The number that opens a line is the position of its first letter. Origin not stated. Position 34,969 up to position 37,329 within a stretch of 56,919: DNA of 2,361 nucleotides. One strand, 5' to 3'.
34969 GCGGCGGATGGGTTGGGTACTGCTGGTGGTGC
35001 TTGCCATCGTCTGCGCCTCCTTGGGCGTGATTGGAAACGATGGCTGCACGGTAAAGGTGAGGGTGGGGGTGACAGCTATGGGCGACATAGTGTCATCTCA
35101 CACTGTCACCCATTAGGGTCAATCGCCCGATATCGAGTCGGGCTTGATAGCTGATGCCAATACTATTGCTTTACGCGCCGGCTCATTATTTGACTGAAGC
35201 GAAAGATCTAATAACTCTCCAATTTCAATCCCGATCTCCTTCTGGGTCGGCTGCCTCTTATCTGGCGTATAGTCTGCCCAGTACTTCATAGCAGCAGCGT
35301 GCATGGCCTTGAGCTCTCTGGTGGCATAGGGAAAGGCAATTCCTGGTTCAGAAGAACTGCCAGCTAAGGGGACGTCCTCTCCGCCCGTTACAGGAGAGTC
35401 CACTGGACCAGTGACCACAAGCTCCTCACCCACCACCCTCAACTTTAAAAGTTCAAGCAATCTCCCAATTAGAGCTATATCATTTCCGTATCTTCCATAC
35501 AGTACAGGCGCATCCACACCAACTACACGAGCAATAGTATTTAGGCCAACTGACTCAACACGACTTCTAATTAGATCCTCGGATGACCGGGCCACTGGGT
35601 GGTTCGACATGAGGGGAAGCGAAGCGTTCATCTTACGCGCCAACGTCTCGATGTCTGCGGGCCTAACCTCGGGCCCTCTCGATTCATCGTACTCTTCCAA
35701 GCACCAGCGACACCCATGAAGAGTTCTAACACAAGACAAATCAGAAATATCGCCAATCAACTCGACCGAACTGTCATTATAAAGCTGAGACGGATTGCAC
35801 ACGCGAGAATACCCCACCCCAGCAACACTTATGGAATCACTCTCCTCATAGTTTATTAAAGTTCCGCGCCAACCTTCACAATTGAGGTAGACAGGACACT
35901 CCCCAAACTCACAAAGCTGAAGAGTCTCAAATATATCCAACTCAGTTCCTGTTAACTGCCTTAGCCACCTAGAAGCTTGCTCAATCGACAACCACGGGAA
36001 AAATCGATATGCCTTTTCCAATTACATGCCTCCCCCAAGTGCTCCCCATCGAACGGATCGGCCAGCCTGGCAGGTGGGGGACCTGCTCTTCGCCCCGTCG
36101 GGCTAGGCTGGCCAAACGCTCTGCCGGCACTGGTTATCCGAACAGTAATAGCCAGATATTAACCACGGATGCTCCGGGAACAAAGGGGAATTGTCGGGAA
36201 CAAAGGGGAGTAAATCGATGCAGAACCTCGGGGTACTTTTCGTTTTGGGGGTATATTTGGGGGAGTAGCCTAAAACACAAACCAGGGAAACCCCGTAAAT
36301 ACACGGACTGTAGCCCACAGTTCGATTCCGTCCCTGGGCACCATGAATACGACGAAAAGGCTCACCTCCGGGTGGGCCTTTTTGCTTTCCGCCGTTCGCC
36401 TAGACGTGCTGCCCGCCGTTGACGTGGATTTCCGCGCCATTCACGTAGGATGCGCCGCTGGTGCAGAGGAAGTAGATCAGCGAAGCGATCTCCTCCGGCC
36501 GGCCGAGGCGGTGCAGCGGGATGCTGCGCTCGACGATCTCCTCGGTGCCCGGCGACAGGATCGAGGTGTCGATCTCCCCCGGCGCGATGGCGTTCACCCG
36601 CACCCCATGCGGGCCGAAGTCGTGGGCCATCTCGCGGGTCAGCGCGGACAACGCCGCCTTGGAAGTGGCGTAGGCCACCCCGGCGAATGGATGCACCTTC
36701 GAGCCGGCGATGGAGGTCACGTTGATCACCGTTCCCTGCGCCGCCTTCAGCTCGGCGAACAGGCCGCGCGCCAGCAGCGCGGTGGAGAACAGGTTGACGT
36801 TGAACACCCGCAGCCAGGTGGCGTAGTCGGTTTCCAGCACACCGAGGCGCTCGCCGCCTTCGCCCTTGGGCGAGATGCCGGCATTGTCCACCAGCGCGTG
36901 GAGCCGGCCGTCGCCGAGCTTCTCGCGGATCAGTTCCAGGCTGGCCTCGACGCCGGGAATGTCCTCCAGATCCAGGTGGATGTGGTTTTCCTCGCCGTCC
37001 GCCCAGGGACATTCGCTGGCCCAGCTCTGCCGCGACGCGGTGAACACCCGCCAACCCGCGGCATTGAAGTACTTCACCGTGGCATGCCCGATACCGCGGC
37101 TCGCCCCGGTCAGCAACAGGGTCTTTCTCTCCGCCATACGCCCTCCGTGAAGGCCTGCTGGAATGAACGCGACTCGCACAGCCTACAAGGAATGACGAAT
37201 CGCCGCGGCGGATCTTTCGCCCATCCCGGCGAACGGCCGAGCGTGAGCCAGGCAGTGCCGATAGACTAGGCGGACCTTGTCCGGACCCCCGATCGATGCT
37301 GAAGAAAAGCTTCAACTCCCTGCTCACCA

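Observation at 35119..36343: Unknown 300-aa low-GC cargo gene sits where the integrase should be in a P4/PICI-like island, flanked by iteron-like repeats and a tRNA 3' fragment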

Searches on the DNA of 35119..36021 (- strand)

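Call 35: search_rna_families(sources=[L002, L004, L005, L028, L029, L027, L017], threshold=gathering)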
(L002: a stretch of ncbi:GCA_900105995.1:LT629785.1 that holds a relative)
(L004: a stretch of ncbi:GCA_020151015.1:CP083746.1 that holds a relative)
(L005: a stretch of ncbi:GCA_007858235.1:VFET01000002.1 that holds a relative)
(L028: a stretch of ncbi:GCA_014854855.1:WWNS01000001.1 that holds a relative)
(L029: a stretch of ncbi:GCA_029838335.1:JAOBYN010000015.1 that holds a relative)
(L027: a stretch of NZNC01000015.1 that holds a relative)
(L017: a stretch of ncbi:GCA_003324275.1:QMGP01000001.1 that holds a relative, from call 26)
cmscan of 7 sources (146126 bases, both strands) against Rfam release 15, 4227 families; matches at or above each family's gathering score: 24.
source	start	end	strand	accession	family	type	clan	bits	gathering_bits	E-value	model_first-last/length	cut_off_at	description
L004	12689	12774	+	RF01695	C4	Gene; antisense;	CL00128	84.8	45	6.8e-15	1-87/87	no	C4 antisense RNA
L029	11744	11830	+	RF01695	C4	Gene; antisense;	CL00128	84.3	45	9.1e-15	1-87/87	no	C4 antisense RNA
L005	11833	11920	+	RF01695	C4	Gene; antisense;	CL00128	83.2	45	1.7e-14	1-87/87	no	C4 antisense RNA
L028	11750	11836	+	RF01695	C4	Gene; antisense;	CL00128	81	45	6.1e-14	1-87/87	no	C4 antisense RNA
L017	12491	12576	+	RF01695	C4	Gene; antisense;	CL00128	75.8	45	1.2e-12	1-87/87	no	C4 antisense RNA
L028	8430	8502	+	RF00005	tRNA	Gene; tRNA;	CL00001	71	29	3.8e-13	1-71/71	no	tRNA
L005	8462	8534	+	RF00005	tRNA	Gene; tRNA;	CL00001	70.9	29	4.1e-13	1-71/71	no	tRNA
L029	7781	7853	+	RF00005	tRNA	Gene; tRNA;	CL00001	69.1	29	1.3e-12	1-71/71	no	tRNA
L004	12578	12630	+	RF03163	c4-a1b1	Gene; antisense;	CL00128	65.7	46.7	4.8e-14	1-53/53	no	a1, b1 targets of C4 antisense RNA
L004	8273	8345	+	RF00005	tRNA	Gene; tRNA;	CL00001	63.9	29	3.5e-11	1-71/71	no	tRNA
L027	7821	7894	+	RF00005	tRNA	Gene; tRNA;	CL00001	63.9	29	3.4e-11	1-71/71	no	tRNA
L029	7900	7970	+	RF00005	tRNA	Gene; tRNA;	CL00001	62.6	29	7.7e-11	1-71/71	no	tRNA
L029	9907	9973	+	RF02996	int-alpA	Gene; sRNA;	-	61.7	35.8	5e-10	1-71/71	no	int-alpA RNA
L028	9910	9978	+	RF02996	int-alpA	Gene; sRNA;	-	61.3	35.8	6.4e-10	1-71/71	no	int-alpA RNA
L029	4382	4466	+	RF00005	tRNA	Gene; tRNA;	CL00001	60.5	29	2.9e-10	1-71/71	no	tRNA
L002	8411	8492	+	RF00005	tRNA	Gene; tRNA;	CL00001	58.7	29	9.2e-10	1-71/71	no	tRNA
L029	8098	8181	+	RF00005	tRNA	Gene; tRNA;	CL00001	58.5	29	1e-09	1-71/71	no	tRNA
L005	11719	11771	+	RF03163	c4-a1b1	Gene; antisense;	CL00128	56.8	46.7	2.5e-11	1-53/53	no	a1, b1 targets of C4 antisense RNA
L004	9912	9978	+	RF02996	int-alpA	Gene; sRNA;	-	56.5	35.8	1.1e-08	1-71/71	no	int-alpA RNA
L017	11024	11091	+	RF02996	int-alpA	Gene; sRNA;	-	54.4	35.8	3.8e-08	1-71/71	no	int-alpA RNA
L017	12380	12432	+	RF03163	c4-a1b1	Gene; antisense;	CL00128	53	46.7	3.4e-10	1-53/53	no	a1, b1 targets of C4 antisense RNA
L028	11635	11687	+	RF03163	c4-a1b1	Gene; antisense;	CL00128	52.1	46.7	6.4e-10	1-53/53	no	a1, b1 targets of C4 antisense RNA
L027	9327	9394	+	RF02996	int-alpA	Gene; sRNA;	-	52.1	35.8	1.5e-07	1-71/71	no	int-alpA RNA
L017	12393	12475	+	RF01394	isrK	Gene; sRNA;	-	50.8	50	1.3e-07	1-77/77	no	isrK Hfq binding RNA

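Call 63: search_rna_families(sources=[L032, L033, L034, L035, L036, L037, L038, L039, L040, L041, L042, L043], threshold=gathering)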
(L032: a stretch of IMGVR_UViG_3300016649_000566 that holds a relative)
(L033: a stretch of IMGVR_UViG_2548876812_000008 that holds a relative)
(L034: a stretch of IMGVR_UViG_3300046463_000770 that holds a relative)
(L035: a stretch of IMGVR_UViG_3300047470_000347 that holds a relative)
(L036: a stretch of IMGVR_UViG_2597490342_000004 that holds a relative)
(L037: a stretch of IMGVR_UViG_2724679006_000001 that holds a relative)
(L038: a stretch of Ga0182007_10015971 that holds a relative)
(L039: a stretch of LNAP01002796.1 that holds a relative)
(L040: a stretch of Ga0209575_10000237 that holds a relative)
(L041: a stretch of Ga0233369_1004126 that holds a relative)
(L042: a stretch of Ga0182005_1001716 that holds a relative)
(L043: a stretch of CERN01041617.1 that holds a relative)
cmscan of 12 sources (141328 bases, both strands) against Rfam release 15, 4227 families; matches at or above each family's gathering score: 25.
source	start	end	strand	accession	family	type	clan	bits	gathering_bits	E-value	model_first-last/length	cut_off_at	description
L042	3480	3566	+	RF01695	C4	Gene; antisense;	CL00128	84.6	45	7.5e-15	1-87/87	no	C4 antisense RNA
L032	3084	3171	+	RF01695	C4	Gene; antisense;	CL00128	83.2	45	1.6e-14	1-87/87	no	C4 antisense RNA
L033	3087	3174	+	RF01695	C4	Gene; antisense;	CL00128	83.2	45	1.6e-14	1-87/87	no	C4 antisense RNA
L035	9539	9626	+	RF01695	C4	Gene; antisense;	CL00128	83.2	45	1.6e-14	1-87/87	no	C4 antisense RNA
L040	10355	10441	+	RF01695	C4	Gene; antisense;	CL00128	81.3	45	4.8e-14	1-87/87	no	C4 antisense RNA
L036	10667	10752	+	RF01695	C4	Gene; antisense;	CL00128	80.7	45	7e-14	1-87/87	no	C4 antisense RNA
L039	4046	4133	+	RF01695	C4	Gene; antisense;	CL00128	79.8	45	1.2e-13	1-87/87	no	C4 antisense RNA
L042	1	113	+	RF00023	tmRNA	Gene;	CL00001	73.1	47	3.8e-26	257-374/374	5'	transfer-messenger RNA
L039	23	95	+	RF00005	tRNA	Gene; tRNA;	CL00001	71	29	3.7e-13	1-71/71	no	tRNA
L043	5821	5894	+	RF00005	tRNA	Gene; tRNA;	CL00001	63.9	29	3.3e-11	1-71/71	no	tRNA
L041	862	928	+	RF02996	int-alpA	Gene; sRNA;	-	61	35.8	7.5e-10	1-71/71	no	int-alpA RNA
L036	6979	7046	+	RF02996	int-alpA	Gene; sRNA;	-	60.2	35.8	1.2e-09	1-71/71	no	int-alpA RNA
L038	1016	1082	+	RF02996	int-alpA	Gene; sRNA;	-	59.3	35.8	2e-09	1-71/71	no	int-alpA RNA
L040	7580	7646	+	RF02996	int-alpA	Gene; sRNA;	-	59.1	35.8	2.3e-09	1-71/71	no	int-alpA RNA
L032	2970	3022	+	RF03163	c4-a1b1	Gene; antisense;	CL00128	59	46.7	5.2e-12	1-53/53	no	a1, b1 targets of C4 antisense RNA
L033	2973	3025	+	RF03163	c4-a1b1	Gene; antisense;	CL00128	56.8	46.7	2.4e-11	1-53/53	no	a1, b1 targets of C4 antisense RNA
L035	9425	9477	+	RF03163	c4-a1b1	Gene; antisense;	CL00128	56.8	46.7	2.4e-11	1-53/53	no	a1, b1 targets of C4 antisense RNA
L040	5676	5759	+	RF00005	tRNA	Gene; tRNA;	CL00001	56.6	29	3.3e-09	1-71/71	no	tRNA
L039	3932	3984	+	RF03163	c4-a1b1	Gene; antisense;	CL00128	55.3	46.7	6.8e-11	1-53/53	no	a1, b1 targets of C4 antisense RNA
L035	7457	7526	+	RF02996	int-alpA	Gene; sRNA;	-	54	35.8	4.7e-08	1-71/71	no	int-alpA RNA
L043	7327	7394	+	RF02996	int-alpA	Gene; sRNA;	-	52.1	35.8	1.4e-07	1-71/71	no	int-alpA RNA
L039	1504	1572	+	RF02996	int-alpA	Gene; sRNA;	-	51.6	35.8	2e-07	1-71/71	no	int-alpA RNA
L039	3945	4031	+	RF01394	isrK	Gene; sRNA;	-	50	50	2e-07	1-77/77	no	isrK Hfq binding RNA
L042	3365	3417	+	RF03163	c4-a1b1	Gene; antisense;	CL00128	47.6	46.7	1.4e-08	1-53/53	no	a1, b1 targets of C4 antisense RNA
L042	1602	1668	+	RF02996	int-alpA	Gene; sRNA;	-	36.6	35.8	0.0014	1-71/71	no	int-alpA RNA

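Call 64: search_rna_families(sources=[L044, L045, L046, L047, L048, L049, L050, L051], threshold=gathering)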
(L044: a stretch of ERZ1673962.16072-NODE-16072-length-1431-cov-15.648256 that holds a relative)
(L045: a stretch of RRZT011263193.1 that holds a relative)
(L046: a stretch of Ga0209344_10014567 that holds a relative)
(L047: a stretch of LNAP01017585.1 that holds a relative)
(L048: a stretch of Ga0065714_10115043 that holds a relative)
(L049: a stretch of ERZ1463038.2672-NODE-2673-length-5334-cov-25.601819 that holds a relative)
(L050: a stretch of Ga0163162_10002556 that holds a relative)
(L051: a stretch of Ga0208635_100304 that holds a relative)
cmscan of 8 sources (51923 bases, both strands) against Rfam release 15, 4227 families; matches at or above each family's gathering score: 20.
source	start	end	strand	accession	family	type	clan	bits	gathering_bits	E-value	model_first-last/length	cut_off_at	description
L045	9119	9205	+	RF01695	C4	Gene; antisense;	CL00128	88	45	3.9e-16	1-87/87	no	C4 antisense RNA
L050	3608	3695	+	RF01695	C4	Gene; antisense;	CL00128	83.2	45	6e-15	1-87/87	no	C4 antisense RNA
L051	3647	3734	+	RF01695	C4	Gene; antisense;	CL00128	83.2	45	6e-15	1-87/87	no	C4 antisense RNA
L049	2932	3018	+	RF01695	C4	Gene; antisense;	CL00128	80.9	45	2.2e-14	1-87/87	no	C4 antisense RNA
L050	47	119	+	RF00005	tRNA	Gene; tRNA;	CL00001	70.9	29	1.4e-13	1-71/71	no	tRNA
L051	83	155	+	RF00005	tRNA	Gene; tRNA;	CL00001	70.9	29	1.4e-13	1-71/71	no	tRNA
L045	5637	5709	+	RF00005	tRNA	Gene; tRNA;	CL00001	67.4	29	1.3e-12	1-71/71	no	tRNA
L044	129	195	+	RF02996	int-alpA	Gene; sRNA;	-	57.5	35.8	2.2e-09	1-71/71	no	int-alpA RNA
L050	3494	3546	+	RF03163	c4-a1b1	Gene; antisense;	CL00128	56.8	46.7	8.8e-12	1-53/53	no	a1, b1 targets of C4 antisense RNA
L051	3533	3585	+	RF03163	c4-a1b1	Gene; antisense;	CL00128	55.5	46.7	2.2e-11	1-53/53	no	a1, b1 targets of C4 antisense RNA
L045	9004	9056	+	RF03163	c4-a1b1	Gene; antisense;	CL00128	55.3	46.7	2.5e-11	1-53/53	no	a1, b1 targets of C4 antisense RNA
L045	7522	7587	+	RF02996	int-alpA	Gene; sRNA;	-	55.3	35.8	7.8e-09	1-71/71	no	int-alpA RNA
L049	383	452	+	RF02996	int-alpA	Gene; sRNA;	-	53.4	35.8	2.5e-08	1-71/71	no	int-alpA RNA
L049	2817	2869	+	RF03163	c4-a1b1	Gene; antisense;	CL00128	50.6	46.7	6.3e-10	1-53/53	no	a1, b1 targets of C4 antisense RNA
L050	1545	1616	+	RF02996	int-alpA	Gene; sRNA;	-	50.5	35.8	1.4e-07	1-71/71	no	int-alpA RNA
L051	1581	1652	+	RF02996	int-alpA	Gene; sRNA;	-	50.4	35.8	1.5e-07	1-71/71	no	int-alpA RNA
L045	9017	9103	+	RF01394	isrK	Gene; sRNA;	-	50.1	50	7.1e-08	1-77/77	no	isrK Hfq binding RNA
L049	2830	2916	+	RF01394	isrK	Gene; sRNA;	-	50.1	50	7.2e-08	1-77/77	no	isrK Hfq binding RNA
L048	381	452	+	RF02996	int-alpA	Gene; sRNA;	-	47.5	35.8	8.5e-07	1-71/71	no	int-alpA RNA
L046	787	856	+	RF02996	int-alpA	Gene; sRNA;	-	44.4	35.8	5.2e-06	1-71/71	no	int-alpA RNA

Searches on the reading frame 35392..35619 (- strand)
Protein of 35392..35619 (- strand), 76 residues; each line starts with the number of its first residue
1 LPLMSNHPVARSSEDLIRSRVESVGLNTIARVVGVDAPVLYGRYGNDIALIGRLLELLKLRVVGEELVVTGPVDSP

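Call 82: search_solved_structures(query=window:35392-35619:-, max_evalue=10, show_alignments=3)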
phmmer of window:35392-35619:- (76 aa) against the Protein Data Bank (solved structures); distinct sequences matched with E-value up to 10: 5.
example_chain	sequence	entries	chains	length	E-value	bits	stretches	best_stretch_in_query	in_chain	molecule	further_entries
9b7y_A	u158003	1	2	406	0.19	15.4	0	21-54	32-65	Transcriptional repressor Mce3R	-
8oo2_A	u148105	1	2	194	0.79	13.5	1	9-58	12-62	Putative transcriptional regulator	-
3iah_A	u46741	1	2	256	0.91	13.3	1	13-63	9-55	Short Chain Dehydrogenase yciK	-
3g1t_A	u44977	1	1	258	1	13.1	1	13-63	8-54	short chain dehydrogenase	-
1z0x_A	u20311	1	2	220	1.3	12.8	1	20-58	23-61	transcriptional regulator, TetR family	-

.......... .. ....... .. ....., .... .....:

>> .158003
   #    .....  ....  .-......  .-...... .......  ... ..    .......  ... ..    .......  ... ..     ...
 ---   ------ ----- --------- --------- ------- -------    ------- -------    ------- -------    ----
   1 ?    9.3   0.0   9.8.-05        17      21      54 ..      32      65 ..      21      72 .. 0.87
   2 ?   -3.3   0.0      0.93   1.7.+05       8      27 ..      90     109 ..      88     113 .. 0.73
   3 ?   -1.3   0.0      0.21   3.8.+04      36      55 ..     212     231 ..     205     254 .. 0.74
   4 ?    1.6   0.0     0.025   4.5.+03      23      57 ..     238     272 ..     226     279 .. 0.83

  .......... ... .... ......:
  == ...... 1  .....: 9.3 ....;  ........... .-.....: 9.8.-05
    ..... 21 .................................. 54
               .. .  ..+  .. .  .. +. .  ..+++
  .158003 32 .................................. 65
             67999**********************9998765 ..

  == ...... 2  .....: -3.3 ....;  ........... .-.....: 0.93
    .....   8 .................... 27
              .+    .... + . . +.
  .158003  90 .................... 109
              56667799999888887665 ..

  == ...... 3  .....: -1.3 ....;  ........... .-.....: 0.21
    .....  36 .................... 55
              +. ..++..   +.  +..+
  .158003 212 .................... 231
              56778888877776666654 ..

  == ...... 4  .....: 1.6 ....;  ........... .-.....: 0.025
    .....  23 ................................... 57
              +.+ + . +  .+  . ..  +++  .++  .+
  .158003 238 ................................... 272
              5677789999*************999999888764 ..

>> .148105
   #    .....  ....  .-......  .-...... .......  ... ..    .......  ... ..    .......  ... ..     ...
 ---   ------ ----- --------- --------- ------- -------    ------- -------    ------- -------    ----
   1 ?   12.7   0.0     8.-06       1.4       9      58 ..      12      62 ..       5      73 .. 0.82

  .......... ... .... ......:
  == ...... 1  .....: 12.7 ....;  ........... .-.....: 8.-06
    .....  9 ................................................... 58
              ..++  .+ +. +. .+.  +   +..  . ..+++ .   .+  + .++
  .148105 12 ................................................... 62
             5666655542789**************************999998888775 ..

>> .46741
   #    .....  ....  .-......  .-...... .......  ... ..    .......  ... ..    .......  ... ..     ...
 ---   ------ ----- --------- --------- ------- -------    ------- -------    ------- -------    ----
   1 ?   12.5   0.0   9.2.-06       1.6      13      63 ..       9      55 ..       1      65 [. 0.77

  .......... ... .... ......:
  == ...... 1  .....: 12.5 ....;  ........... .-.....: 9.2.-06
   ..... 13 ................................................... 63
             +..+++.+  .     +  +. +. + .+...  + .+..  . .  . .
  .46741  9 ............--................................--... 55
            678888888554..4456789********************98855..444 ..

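Call 83: search_protein_families(library=phrogs, proteins=[window:35392-35619:-], max_evalue=0.1)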
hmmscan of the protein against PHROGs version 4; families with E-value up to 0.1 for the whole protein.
window:35392-35619:- (76 aa): 1 family
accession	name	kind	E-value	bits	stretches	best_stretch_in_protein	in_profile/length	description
phrog_725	-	transcription regulation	1.6e-05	25.7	1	9-68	11-71/101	CII-like regulator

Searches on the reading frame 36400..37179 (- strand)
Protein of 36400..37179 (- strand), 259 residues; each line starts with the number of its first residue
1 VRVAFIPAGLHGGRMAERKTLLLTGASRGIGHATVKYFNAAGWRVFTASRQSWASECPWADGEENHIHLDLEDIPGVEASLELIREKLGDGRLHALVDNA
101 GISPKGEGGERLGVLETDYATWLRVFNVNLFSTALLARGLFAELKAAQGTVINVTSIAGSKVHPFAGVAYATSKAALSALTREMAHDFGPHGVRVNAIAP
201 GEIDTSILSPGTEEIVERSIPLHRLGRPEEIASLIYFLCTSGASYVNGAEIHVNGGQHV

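Call 24: find_encoding_contigs(protein=window:36400-37179:-, flank=10000, max_places=10)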
Protein window:36400-37179:- (259 aa): no gene with exactly this product is on record in the collection.

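Call 26: find_encoding_contigs(protein=window:36400-37137:-, flank=10000, max_places=10)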
Protein window:36400-37137:- (245 aa): 98 contigs read that carry it; 10 places shown.
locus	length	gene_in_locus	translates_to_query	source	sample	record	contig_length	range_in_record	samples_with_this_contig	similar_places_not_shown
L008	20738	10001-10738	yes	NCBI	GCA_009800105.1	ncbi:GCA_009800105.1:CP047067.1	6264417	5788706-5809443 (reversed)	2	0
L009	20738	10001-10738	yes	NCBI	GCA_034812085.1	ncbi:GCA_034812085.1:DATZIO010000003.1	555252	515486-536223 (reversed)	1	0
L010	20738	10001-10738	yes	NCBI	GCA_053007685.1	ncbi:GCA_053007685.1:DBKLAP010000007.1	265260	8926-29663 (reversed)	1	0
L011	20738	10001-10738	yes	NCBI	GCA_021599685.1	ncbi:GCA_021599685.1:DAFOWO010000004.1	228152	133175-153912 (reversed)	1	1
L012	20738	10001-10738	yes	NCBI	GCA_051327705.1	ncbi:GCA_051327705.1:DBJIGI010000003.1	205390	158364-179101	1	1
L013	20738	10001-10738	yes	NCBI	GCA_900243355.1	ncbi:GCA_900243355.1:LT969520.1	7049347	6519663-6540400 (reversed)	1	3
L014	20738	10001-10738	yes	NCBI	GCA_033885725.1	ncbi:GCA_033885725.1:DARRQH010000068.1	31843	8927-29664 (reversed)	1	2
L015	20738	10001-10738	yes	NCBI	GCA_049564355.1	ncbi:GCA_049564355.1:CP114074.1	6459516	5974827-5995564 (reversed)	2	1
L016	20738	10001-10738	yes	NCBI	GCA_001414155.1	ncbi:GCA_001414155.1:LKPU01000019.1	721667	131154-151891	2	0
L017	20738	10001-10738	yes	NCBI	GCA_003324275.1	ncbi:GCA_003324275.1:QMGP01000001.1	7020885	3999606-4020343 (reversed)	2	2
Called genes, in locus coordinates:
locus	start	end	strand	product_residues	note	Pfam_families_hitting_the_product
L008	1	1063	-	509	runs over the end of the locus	PF00083:Sugar_tr (weak), PF06609:TRI12 (weak), PF07690:MFS_1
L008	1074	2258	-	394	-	PF25919:BSH_CusB (faint), PF25917:BSH_RND, PF25973:BSH_CzcB (weak), PF25881:HH_YBHG (weak), PF25885:HH_EMRA, PF25963:Beta-barrel_AAEA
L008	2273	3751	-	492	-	PF02321:OEP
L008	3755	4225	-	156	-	PF01047:MarR, PF12802:MarR_2, PF13463:HTH_27 (faint)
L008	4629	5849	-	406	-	PF13679:Methyltransf_32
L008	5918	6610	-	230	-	PF00528:BPD_transp_1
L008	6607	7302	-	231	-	PF00528:BPD_transp_1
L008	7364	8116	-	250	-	PF00497:SBP_bac_3, PF10613:Lig_chan-Glu_bd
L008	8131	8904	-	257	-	PF00005:ABC_tran, PF02463:SMC_N, PF13304:AAA_21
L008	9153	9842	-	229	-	PF04367:DUF502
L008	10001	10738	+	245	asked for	PF00106:adh_short, PF13561:adh_short_C2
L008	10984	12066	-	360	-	PF01408:GFO_IDH_MocA, PF02894:GFO_IDH_MocA_C, PF22725:GFO_IDH_MocA_C3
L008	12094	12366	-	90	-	PF04362:Iron_traffic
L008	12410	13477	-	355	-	PF00730:HhH-GPD, PF00633:HHH, PF14815:NUDIX_4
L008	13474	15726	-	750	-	PF05170:AsmA, PF05359:DUF748, PF13116:YhdP (faint)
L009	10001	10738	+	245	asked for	PF00106:adh_short, PF13561:adh_short_C2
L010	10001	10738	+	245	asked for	PF00106:adh_short, PF13561:adh_short_C2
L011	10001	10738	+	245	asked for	PF00106:adh_short, PF13561:adh_short_C2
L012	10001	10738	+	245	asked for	PF00106:adh_short, PF13561:adh_short_C2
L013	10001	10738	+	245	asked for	PF00106:adh_short, PF13561:adh_short_C2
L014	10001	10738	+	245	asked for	PF00106:adh_short, PF13561:adh_short_C2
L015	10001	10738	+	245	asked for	PF00106:adh_short, PF13561:adh_short_C2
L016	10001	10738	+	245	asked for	PF00106:adh_short, PF13561:adh_short_C2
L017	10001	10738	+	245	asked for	PF00106:adh_short, PF13561:adh_short_C2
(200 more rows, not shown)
